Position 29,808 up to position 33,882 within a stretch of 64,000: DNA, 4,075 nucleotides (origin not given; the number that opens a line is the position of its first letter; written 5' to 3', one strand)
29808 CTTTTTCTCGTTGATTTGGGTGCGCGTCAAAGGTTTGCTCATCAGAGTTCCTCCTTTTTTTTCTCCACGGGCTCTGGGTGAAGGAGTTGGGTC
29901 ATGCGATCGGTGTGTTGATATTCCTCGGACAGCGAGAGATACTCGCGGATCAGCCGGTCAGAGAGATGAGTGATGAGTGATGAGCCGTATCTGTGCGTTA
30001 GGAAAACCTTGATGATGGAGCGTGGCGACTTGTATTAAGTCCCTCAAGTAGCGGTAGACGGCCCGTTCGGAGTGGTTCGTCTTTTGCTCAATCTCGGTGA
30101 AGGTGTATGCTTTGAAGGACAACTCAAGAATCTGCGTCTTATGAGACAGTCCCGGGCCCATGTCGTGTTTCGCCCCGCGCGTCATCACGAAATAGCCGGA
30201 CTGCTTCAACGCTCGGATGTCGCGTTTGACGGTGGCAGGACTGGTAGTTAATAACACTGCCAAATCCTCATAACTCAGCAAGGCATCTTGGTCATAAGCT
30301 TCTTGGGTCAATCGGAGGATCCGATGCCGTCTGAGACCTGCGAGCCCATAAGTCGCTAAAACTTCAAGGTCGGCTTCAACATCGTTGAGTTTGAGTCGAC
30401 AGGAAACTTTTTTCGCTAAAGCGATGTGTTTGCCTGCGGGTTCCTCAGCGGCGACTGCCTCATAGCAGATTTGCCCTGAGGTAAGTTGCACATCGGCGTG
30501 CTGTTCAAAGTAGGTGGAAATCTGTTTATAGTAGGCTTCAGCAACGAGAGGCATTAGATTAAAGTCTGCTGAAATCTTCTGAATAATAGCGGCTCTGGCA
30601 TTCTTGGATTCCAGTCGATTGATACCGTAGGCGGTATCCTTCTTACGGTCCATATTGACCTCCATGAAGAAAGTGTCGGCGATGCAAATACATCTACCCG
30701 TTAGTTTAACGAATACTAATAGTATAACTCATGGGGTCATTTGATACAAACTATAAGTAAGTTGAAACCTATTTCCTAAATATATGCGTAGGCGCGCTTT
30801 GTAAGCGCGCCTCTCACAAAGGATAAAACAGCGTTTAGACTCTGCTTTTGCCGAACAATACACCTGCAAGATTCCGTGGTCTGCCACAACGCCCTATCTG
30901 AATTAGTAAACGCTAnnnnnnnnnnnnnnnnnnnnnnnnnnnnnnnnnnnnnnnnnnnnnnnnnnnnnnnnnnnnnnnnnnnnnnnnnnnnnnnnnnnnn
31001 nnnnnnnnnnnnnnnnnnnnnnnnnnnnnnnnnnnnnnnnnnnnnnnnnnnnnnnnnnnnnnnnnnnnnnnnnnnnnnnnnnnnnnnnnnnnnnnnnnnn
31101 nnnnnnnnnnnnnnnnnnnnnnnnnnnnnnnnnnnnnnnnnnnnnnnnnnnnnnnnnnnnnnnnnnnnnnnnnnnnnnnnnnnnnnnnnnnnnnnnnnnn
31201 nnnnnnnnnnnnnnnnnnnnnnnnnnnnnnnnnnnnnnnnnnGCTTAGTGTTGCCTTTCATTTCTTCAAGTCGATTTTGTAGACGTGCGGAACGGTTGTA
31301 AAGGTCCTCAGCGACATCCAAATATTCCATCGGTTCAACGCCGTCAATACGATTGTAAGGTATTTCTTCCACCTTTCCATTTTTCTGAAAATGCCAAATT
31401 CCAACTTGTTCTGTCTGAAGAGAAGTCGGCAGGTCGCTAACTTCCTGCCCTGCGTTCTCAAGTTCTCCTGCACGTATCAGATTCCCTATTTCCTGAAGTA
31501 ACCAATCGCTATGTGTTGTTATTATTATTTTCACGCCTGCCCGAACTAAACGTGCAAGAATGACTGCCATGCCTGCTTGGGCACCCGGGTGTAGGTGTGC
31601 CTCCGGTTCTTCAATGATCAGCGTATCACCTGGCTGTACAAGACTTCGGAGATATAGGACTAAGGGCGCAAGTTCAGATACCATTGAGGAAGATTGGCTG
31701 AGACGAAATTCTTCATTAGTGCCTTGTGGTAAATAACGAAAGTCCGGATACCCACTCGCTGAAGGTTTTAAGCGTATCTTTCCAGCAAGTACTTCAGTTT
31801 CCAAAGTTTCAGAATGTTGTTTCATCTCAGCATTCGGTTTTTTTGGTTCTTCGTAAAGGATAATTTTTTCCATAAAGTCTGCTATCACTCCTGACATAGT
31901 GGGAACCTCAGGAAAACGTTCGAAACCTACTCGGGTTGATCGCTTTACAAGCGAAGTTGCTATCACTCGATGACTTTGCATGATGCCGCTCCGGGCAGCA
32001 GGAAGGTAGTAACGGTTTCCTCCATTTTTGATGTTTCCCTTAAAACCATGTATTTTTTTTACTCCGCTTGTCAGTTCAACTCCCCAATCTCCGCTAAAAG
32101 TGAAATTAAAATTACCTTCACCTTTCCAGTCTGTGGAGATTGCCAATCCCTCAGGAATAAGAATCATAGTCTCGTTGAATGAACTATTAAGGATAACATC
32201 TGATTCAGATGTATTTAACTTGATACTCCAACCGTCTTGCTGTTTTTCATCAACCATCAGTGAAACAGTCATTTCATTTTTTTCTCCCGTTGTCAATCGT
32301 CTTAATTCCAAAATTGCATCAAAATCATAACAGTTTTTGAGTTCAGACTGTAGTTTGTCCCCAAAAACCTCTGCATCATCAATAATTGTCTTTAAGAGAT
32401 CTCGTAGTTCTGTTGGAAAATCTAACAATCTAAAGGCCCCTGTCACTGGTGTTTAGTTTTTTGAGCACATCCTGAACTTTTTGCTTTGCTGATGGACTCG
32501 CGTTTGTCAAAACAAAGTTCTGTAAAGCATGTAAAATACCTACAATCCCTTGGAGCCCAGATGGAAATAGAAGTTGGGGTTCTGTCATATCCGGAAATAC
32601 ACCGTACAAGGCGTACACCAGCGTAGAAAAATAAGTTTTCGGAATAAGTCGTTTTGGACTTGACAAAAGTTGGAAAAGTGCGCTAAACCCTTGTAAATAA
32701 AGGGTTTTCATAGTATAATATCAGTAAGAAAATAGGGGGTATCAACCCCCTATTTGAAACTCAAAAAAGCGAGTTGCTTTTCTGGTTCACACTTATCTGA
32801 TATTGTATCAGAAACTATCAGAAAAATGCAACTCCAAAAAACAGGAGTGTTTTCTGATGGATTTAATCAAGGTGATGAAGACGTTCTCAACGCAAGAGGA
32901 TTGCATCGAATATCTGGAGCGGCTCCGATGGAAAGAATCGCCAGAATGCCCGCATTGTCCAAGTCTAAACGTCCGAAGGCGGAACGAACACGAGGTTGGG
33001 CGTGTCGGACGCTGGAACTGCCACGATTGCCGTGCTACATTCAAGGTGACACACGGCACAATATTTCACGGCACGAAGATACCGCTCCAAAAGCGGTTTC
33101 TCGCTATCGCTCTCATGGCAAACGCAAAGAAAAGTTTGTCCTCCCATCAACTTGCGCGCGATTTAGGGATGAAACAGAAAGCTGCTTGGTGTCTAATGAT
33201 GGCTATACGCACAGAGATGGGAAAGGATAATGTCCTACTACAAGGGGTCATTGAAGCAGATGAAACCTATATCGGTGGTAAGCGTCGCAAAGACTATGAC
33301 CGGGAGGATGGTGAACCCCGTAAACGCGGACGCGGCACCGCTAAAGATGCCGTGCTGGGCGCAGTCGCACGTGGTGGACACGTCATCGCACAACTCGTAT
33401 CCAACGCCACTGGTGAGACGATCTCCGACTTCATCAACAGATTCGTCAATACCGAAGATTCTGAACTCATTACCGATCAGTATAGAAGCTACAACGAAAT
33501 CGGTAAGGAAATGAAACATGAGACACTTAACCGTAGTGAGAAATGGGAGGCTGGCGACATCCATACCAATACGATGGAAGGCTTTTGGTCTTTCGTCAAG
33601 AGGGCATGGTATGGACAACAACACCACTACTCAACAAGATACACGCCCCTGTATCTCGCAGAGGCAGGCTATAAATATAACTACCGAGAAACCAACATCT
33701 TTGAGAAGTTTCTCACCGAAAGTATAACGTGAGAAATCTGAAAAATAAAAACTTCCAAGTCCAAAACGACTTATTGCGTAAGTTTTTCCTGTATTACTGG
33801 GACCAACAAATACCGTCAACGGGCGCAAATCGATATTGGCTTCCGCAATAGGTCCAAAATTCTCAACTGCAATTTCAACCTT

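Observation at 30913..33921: Second ATPase-based two-gene cassette: ABC/AAA21 ATPase + ~110-aa PD-ExK-like partner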

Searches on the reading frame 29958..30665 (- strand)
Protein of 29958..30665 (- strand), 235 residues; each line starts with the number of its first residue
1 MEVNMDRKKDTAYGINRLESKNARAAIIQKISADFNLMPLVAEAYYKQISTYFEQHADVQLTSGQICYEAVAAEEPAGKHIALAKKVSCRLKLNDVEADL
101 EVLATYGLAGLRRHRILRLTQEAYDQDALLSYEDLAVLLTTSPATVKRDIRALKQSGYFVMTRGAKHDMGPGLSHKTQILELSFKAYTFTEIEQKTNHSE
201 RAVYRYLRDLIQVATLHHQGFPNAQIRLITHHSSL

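Call 7: search_protein_families(library=pfam, max_evalue=1, proteins=[window:29958-30665:-])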
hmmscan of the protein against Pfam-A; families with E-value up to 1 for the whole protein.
window:29958-30665:- (235 aa): 14 families
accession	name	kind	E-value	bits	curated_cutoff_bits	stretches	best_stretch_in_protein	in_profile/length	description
PF07900.17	DUF1670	-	8.4e-55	186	25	1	33-233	3-210/220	Protein of unknown function (DUF1670)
PF08279.18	HTH_11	-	5.2e-08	33.1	25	2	123-162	9-48/55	HTH domain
PF13412.12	HTH_24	-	7.5e-05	22.7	21.9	1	114-158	6-46/48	Winged helix-turn-helix DNA-binding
PF08220.18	HTH_DeoR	-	0.00031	20.9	21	1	128-163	13-48/57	DeoR-like helix-turn-helix domain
PF13545.12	HTH_Crp_2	-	0.0006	20.2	27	1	115-160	6-53/70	Crp-like helix-turn-helix domain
PF08281.18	Sigma70_r4_2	-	0.0006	19.8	25.7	1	130-151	27-48/54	Sigma-70, region 4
PF13730.12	HTH_36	-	0.0013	18.9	25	1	128-158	24-54/55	Helix-turn-helix domain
PF13404.12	HTH_AsnC-type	-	0.013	15.7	27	1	115-153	7-41/42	AsnC-type helix-turn-helix domain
PF21984.2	DnaD_N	-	0.015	15.9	27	0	187-217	36-66/101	DnaD N-terminal domain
PF01022.26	HTH_5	-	0.023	15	22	0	185-211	14-40/47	Bacterial regulatory protein, arsR family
PF08280.17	HTH_Mga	-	0.044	14.2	23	0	130-155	20-48/59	M protein trans-acting positive regulator (MGA) HTH domain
PF13384.12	HTH_23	-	0.16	12.2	24.6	0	112-157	6-45/50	Homeodomain-like domain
PF13518.12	HTH_28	-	0.18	12.4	25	0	175-212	1-38/52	Helix-turn-helix domain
PF12840.13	HTH_20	-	0.39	11.2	27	1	115-157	8-46/51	Helix-turn-helix domain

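Call 8: search_protein_families(library=padloc, max_evalue=1, proteins=[window:29958-30665:-])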
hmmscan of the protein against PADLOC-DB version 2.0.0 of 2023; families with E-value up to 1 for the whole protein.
window:29958-30665:- (235 aa): 9 families
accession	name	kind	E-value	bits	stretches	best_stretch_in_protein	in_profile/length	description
PDLC01852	CARF3--CARF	-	0.0081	14.1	1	83-159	112-187/208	-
PDLC01860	CARF3--CARF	-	0.01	13.9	0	82-162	111-190/210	-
PDLC01268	CasR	-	0.012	13.6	1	105-165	120-172/179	"CAS-I,CAS-II,CAS-III,CAS-IV,CAS-V,CAS-VI; associated_signaling"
PDLC04133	mad1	-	0.022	13.1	0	186-208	5-27/60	mads_1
PDLC01438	Csa3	-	0.022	12.8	0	175-212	149-185/305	"CAS-I,CAS-II,CAS-III,CAS-IV,CAS-V,CAS-VI; associated_signaling"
PDLC01457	WYL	-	0.023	12.3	0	180-210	13-42/229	"CAS-I,CAS-II,CAS-III,CAS-IV,CAS-V,CAS-VI; associated_signaling"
PDLC01879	CARF3--CARF_TM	-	0.033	11.8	1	114-161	159-202/222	-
PDLC01434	CasR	-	0.036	11.9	1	128-158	140-170/191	"CAS-I,CAS-II,CAS-III,CAS-IV,CAS-V,CAS-VI; associated_signaling"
PDLC01044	Csa3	-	0.042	11.7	0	131-161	151-180/194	Type I-A associated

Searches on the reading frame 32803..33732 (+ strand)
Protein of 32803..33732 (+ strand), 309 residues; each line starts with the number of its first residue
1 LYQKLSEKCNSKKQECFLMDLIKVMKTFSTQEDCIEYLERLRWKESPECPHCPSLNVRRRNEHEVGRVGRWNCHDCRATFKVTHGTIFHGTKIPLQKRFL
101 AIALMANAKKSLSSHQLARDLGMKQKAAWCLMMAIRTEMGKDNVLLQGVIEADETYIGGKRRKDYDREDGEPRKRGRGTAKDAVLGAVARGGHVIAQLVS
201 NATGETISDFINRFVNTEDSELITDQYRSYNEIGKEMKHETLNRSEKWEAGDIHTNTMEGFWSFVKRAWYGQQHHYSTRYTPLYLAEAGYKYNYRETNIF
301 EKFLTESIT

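Call 7: search_protein_families(library=pfam, max_evalue=1, proteins=[window:32803-33732:+])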
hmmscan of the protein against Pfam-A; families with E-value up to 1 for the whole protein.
window:32803-33732:+ (309 aa): 6 families
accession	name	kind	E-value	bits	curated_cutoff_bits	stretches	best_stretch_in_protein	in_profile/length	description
PF12762.13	DDE_Tnp_IS1595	-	7.6e-35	120.6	27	1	146-293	2-153/153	ISXO2-like transposase domain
PF12760.12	Zn_ribbon_IS1595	-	1.7e-09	37.9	25.4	1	30-79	2-46/46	Transposase zinc-ribbon domain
PF13610.12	DDE_Tnp_IS240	-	0.024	15.2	27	1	187-260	23-101/139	DDE domain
PF23451.1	Zn_ribbon_PaaD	-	0.1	12.7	27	1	44-81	12-50/53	PaaD zinc beta ribbon domain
PF09723.15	Zn_ribbon_8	-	0.11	12.9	34.4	0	33-59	10-39/41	Zinc ribbon domain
PF13237.11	Fer4_10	-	0.21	12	25.5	1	51-77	18-46/53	4Fe-4S dicluster domain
